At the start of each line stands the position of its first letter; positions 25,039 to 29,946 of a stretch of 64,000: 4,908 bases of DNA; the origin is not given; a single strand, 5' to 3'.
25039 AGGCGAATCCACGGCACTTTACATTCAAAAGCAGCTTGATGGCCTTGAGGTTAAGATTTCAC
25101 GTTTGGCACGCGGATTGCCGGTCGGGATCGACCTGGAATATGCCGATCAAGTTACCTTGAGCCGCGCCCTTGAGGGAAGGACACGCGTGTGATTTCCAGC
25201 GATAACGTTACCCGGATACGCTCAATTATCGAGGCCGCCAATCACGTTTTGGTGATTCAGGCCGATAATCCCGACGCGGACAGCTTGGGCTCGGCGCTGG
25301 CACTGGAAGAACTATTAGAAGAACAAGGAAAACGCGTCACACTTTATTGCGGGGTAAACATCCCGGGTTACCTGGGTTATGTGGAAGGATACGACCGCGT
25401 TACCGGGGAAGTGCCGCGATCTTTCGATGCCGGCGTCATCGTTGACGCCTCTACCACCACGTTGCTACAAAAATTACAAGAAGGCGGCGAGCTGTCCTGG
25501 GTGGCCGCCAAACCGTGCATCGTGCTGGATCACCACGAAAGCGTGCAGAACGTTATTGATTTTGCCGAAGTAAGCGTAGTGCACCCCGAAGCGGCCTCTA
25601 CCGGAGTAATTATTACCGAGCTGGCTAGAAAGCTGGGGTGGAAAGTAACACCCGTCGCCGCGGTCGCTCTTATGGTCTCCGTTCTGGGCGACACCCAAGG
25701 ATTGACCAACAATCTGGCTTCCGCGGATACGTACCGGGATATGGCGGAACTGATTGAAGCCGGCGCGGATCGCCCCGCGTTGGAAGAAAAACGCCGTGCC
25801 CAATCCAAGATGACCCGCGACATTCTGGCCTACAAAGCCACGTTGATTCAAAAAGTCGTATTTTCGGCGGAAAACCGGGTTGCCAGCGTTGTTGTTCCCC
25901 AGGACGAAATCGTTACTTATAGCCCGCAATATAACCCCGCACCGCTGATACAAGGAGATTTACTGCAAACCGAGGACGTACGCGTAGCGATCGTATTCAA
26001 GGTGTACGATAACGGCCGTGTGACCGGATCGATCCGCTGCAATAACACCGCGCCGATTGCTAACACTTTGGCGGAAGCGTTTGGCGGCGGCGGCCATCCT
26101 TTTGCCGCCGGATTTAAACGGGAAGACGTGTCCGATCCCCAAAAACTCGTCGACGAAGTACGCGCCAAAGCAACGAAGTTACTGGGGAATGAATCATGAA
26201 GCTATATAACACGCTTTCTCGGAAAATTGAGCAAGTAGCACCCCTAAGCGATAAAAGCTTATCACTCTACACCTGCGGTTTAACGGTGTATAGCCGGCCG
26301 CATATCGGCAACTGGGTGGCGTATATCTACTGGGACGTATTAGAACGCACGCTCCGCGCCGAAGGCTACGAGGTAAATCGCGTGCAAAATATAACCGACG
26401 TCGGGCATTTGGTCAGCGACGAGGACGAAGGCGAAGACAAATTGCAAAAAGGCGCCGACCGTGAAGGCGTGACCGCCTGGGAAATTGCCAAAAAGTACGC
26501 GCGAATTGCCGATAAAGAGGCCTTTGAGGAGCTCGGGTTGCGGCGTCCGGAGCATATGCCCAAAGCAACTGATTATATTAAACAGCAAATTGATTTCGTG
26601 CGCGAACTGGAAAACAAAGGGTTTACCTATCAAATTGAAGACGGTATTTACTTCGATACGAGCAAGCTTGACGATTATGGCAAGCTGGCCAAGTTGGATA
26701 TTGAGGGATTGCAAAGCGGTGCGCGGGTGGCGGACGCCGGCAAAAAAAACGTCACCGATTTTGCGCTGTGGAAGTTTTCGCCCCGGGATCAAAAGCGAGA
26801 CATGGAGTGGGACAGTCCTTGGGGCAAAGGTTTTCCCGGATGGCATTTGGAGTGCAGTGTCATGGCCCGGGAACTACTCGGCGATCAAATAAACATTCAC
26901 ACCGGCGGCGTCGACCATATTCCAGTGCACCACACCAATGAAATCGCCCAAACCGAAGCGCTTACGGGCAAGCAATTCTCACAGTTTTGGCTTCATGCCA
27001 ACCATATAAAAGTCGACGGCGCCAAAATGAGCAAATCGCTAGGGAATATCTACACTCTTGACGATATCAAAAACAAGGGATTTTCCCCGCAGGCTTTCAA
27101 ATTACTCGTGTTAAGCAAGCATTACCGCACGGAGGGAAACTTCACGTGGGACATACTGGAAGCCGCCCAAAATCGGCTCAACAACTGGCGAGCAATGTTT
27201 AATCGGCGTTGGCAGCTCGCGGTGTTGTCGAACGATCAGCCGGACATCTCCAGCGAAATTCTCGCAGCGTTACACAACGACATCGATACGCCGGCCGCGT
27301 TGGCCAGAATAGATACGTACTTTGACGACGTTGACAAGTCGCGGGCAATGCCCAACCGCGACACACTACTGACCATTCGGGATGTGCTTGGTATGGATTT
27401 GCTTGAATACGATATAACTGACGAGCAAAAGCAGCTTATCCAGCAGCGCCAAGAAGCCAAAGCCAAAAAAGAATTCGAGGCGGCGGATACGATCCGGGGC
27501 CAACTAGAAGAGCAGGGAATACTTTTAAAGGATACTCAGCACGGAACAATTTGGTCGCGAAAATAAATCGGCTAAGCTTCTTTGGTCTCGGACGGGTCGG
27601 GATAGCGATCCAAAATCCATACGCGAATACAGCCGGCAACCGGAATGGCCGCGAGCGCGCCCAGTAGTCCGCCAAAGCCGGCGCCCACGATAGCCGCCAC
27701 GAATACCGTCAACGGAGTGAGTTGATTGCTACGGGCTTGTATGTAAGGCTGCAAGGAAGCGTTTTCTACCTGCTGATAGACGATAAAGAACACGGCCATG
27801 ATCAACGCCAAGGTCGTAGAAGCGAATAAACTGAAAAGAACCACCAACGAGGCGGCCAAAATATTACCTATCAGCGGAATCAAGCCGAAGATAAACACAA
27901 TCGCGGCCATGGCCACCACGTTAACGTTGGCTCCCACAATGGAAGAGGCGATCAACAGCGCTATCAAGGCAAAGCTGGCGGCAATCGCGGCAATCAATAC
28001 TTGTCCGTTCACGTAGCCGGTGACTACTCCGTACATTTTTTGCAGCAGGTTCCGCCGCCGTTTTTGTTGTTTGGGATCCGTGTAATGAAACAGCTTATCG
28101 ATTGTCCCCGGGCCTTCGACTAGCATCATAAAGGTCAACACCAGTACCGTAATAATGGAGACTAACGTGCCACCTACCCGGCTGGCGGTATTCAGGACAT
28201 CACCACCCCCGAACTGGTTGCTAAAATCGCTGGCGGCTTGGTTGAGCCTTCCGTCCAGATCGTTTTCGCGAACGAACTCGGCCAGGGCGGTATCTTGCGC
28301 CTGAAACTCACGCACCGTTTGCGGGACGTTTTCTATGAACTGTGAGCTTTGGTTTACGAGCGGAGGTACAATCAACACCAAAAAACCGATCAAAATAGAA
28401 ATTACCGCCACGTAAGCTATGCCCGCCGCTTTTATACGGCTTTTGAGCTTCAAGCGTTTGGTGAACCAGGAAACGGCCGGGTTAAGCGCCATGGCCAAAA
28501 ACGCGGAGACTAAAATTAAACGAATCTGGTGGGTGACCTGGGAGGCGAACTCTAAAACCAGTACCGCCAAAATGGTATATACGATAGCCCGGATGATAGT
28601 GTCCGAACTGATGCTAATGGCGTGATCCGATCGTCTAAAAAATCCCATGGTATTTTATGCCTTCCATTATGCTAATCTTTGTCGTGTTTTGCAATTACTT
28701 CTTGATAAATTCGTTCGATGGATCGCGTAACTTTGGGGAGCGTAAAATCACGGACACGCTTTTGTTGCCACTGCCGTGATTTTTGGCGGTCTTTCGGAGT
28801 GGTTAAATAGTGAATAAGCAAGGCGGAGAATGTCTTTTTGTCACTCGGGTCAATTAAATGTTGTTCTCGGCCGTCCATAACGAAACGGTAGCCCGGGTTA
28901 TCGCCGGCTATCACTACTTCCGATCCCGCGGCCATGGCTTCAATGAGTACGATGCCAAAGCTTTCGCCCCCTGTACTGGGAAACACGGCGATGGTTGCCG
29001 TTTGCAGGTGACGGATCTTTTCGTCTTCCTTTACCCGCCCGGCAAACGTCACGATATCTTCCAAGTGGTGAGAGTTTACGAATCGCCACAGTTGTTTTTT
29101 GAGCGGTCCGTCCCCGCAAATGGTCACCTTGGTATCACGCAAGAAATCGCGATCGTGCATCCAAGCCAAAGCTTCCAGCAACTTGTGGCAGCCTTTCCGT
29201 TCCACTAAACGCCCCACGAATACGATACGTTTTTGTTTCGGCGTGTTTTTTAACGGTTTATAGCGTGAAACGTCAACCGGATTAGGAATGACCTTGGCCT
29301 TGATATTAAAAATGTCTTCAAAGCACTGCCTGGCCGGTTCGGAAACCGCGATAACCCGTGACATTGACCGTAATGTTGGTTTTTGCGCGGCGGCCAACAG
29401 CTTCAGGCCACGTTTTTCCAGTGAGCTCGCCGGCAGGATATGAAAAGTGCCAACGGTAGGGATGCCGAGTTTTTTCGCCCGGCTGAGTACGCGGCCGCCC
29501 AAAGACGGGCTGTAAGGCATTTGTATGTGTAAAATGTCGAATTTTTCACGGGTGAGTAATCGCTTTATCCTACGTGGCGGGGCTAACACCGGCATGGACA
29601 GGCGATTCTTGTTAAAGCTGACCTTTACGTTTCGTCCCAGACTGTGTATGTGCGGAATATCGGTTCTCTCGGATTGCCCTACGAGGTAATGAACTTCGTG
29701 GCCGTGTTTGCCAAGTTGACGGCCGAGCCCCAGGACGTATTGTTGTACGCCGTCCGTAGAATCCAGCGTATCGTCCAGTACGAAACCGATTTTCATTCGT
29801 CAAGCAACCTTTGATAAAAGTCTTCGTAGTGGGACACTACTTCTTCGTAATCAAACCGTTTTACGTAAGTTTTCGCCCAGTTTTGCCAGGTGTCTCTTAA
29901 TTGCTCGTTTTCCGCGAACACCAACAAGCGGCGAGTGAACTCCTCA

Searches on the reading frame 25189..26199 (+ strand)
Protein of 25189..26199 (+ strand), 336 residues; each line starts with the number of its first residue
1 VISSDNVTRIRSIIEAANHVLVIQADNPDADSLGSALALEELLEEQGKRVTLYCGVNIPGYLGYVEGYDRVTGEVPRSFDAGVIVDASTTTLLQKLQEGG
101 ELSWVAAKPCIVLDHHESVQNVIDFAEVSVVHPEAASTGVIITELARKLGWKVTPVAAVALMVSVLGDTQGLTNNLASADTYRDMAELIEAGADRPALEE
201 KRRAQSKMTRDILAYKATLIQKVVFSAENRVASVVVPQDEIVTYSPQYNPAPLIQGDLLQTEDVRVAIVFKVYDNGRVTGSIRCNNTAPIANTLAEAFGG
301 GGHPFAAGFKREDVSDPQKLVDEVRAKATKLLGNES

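Call 67: search_protein_families(library=pfam, proteins=[window:25189-26199:+])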
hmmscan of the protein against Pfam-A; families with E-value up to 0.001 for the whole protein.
window:25189-26199:+ (336 aa): 2 families
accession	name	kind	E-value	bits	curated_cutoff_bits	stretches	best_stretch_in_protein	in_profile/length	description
PF01368.27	DHH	-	1.4e-10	42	28.1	1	20-154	2-114/125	DHH family, N-terminal domain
PF02272.25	DHHA1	-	1.2e-09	38.9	25.9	1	256-327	23-99/102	DHHA1 domain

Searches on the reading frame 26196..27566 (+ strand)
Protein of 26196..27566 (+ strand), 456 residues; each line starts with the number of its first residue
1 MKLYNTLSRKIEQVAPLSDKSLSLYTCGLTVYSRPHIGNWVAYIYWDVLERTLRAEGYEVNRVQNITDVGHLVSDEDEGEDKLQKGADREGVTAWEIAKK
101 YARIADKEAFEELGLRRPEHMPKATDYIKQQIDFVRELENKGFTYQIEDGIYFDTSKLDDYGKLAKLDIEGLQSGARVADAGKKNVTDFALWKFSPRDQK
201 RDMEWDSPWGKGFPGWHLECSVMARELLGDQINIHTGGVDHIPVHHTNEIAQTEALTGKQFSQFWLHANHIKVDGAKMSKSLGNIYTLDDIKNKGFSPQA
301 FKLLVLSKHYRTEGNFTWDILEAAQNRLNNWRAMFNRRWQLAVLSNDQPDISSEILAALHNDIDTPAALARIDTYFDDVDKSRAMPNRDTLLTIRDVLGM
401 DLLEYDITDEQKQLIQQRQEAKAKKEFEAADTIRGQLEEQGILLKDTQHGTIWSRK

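Call 67: search_protein_families(library=pfam, proteins=[window:26196-27566:+])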
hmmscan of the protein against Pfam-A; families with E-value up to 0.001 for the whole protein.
window:26196-27566:+ (456 aa): 5 families
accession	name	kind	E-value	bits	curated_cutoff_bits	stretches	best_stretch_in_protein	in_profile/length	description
PF01406.26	tRNA-synt_1e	-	3e-92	309.7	27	1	14-325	2-300/301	tRNA synthetases class I (C) catalytic domain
PF09334.17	tRNA-synt_1g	-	5.3e-10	39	20.1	1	31-157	10-126/391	tRNA synthetases class I (M)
PF23493.1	CysS_C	-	2.2e-05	24.9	23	1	406-453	3-50/51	Cysteinyl-tRNA ligase anticodon binding domain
PF00133.28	tRNA-synt_1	-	5.7e-05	22.5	22.7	0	237-309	334-406/414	tRNA synthetases class I (I, L, M and V)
PF01921.24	tRNA-synt_1f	-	0.00047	19.6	27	0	233-324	236-328/360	tRNA synthetases class I (K)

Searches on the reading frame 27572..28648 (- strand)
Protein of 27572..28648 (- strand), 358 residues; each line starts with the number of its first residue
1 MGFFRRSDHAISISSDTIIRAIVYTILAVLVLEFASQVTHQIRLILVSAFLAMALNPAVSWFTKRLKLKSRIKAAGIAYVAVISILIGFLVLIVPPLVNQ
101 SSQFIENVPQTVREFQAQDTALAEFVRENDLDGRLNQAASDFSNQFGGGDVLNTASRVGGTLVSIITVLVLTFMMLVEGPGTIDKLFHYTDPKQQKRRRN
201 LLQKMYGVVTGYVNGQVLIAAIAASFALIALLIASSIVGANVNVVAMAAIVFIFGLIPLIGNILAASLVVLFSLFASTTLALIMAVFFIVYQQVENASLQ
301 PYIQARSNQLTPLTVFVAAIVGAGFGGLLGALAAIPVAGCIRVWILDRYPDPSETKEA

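Call 67: search_protein_families(library=pfam, proteins=[window:27572-28648:-])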
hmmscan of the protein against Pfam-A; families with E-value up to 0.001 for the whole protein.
window:27572-28648:- (358 aa): 1 family
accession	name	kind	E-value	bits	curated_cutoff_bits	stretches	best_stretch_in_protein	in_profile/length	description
PF01594.21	AI-2E_transport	-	7.6e-46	157.2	34.3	1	24-345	7-323/327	AI-2E family transporter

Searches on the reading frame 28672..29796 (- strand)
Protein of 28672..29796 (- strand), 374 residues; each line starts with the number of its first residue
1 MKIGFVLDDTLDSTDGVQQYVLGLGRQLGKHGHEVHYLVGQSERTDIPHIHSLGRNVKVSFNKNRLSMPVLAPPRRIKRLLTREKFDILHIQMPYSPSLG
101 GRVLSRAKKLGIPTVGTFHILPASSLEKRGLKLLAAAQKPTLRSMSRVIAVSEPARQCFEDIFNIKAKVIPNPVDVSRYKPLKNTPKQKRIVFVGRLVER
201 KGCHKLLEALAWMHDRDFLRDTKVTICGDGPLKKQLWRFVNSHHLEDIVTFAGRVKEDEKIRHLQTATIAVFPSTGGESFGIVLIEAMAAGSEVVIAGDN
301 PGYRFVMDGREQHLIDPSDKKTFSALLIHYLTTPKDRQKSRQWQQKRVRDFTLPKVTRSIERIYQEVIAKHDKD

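Call 67: search_protein_families(library=pfam, proteins=[window:28672-29796:-])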
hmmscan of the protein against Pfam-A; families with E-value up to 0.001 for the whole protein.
window:28672-29796:- (374 aa): 6 families
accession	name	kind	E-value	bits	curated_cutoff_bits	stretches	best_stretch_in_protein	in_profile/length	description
PF00534.26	Glycos_transf_1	-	5.9e-29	101.2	26.4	1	185-342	12-167/172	Glycosyl transferases group 1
PF13439.12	Glyco_transf_4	-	4.6e-28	98.8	28.5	1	15-178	2-170/170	Glycosyltransferase Family 4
PF13692.12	Glyco_trans_1_4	-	2.6e-25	89.8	27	1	189-331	2-140/142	Glycosyl transferases group 1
PF13579.12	Glyco_trans_4_4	-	6e-16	59.6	29.7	1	16-172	2-157/158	Glycosyl transferase 4-like domain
PF13477.12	Glyco_trans_4_2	-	2.5e-05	24.9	23.4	1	20-151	12-138/139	Glycosyl transferase 4-like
PF20706.3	GT4-conflict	-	5.2e-05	22.8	26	1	178-296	186-310/385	Family 4 Glycosyltransferase in conflict systems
